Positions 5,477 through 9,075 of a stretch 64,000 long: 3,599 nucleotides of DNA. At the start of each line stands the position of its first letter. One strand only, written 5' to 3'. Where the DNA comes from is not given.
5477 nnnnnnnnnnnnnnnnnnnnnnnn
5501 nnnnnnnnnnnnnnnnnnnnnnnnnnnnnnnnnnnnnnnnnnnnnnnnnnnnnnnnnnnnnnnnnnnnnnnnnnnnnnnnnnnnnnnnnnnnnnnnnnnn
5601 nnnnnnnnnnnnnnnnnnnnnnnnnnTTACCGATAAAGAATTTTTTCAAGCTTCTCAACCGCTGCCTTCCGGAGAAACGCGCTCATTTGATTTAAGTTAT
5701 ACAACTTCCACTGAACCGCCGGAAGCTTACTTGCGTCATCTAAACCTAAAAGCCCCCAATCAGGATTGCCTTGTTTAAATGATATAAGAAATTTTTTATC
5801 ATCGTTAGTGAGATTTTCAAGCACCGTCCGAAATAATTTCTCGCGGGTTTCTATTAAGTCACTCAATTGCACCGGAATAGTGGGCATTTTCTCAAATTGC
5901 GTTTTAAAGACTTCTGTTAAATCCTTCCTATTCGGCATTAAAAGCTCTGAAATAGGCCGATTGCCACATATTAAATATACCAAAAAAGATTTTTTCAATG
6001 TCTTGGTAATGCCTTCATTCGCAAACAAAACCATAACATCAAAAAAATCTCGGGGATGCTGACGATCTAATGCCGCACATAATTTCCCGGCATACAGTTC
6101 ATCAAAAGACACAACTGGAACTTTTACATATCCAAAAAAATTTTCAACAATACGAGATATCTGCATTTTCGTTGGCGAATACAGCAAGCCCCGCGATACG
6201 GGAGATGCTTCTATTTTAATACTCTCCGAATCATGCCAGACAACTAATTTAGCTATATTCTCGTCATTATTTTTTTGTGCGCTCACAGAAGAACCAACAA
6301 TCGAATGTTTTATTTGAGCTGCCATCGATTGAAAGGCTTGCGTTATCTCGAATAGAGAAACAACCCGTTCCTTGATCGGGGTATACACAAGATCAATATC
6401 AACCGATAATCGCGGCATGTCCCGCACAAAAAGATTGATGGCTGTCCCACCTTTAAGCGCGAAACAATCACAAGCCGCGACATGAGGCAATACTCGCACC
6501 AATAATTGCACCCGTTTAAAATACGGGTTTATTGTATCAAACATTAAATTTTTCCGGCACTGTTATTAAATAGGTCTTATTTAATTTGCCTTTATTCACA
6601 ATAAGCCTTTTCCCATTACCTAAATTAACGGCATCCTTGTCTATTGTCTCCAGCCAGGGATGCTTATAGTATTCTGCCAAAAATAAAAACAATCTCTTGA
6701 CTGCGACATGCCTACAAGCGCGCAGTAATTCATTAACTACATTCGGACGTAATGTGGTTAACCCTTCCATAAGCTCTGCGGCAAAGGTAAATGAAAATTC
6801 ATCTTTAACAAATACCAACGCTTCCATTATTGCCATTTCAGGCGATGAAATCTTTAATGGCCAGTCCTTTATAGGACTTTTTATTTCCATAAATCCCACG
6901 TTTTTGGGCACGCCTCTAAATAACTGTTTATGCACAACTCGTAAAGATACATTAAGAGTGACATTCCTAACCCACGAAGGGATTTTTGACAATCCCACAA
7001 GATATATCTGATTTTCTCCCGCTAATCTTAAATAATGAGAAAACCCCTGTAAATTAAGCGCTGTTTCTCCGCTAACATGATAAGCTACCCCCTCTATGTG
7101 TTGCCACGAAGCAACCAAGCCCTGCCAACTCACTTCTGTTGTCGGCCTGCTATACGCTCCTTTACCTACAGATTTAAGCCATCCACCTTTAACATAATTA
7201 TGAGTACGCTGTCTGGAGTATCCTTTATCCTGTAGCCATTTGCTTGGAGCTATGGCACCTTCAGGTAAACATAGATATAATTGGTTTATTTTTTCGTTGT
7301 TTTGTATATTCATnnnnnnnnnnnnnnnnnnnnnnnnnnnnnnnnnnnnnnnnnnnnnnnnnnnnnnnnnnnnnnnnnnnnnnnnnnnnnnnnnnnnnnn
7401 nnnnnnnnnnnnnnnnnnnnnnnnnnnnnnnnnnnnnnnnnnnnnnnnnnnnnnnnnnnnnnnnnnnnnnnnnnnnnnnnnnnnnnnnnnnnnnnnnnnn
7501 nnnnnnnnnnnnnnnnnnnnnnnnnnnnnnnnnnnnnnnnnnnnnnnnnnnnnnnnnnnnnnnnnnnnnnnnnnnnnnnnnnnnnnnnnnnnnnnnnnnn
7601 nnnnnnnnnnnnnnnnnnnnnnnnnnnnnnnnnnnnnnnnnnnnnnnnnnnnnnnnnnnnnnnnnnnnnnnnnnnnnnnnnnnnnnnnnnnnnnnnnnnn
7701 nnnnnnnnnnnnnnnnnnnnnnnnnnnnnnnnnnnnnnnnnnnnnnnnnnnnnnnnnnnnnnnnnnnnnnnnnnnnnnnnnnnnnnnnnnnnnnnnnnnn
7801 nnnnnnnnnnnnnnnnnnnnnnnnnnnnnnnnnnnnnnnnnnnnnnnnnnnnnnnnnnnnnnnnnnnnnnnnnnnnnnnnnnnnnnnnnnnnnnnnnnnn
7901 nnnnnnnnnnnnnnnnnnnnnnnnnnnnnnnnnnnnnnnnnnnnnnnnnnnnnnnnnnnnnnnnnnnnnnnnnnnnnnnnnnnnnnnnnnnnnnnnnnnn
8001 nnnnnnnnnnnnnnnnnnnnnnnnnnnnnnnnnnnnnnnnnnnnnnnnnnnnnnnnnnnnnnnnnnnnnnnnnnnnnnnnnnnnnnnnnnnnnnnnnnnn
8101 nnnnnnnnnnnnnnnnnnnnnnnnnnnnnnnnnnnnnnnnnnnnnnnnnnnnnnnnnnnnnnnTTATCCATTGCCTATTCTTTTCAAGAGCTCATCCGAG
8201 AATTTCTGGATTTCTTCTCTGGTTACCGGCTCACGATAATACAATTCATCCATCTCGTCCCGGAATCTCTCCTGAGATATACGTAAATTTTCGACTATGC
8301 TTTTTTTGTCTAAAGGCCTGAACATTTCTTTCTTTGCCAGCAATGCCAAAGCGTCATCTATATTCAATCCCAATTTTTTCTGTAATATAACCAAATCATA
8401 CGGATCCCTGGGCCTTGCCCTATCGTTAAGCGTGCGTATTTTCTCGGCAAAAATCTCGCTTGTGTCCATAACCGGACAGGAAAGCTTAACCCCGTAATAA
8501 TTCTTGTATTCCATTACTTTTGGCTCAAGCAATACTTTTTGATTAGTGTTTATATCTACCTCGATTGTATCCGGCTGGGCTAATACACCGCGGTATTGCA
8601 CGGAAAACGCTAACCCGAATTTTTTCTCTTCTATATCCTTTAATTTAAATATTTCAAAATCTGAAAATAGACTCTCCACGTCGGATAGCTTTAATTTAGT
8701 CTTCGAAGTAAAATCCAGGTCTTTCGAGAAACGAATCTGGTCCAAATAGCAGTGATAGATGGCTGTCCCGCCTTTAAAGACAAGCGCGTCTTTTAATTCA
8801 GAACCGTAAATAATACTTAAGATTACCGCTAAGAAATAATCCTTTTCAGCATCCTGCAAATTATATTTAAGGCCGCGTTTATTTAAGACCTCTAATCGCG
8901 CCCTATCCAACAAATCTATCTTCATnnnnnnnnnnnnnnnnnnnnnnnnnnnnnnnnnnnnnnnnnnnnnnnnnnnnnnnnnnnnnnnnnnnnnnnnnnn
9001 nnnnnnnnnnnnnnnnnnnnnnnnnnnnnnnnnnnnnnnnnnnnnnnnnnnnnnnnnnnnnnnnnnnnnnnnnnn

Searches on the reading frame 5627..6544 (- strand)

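Call 11: search_protein_families(library=pfam, proteins=[window:5627-6544:-], max_evalue=0.00001)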
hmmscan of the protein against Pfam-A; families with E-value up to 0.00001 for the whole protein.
window:5627-6544:- (305 aa): 1 family
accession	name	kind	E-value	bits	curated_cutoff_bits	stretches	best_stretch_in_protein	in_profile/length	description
PF08843.17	AbiEii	-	7.6e-39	134.5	22.5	1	13-280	1-235/238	Nucleotidyl transferase AbiEii toxin, Type IV TA system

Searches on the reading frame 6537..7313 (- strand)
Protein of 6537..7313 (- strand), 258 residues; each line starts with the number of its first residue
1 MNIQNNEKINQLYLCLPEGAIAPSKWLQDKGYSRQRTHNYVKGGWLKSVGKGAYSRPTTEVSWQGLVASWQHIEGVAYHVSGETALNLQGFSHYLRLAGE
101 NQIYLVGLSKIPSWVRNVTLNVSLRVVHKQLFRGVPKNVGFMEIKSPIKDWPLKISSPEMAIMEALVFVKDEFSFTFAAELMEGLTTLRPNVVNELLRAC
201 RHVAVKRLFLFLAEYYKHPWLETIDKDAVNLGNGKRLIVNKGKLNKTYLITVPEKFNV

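Call 11: search_protein_families(library=pfam, proteins=[window:6537-7313:-], max_evalue=0.00001)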
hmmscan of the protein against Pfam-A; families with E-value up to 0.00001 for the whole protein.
window:6537-7313:- (258 aa): 2 families
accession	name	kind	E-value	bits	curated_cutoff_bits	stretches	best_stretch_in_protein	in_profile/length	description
PF11459.13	AbiEi_3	-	6.1e-40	136.8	26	1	102-253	3-157/157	Transcriptional regulator, AbiEi antitoxin, Type IV TA system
PF17194.10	AbiEi_3_N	-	9.4e-27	93.3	26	1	5-97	1-93/93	Transcriptional regulator, AbiEi antitoxin N-terminal domain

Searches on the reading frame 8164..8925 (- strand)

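Call 11: search_protein_families(library=pfam, proteins=[window:8164-8925:-], max_evalue=0.00001)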
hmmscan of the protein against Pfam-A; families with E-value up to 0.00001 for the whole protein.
window:8164-8925:- (253 aa): 1 family
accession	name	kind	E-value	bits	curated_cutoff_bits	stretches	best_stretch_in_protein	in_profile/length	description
PF08843.17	AbiEii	-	2.3e-27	96.9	22.5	1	42-231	9-217/238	Nucleotidyl transferase AbiEii toxin, Type IV TA system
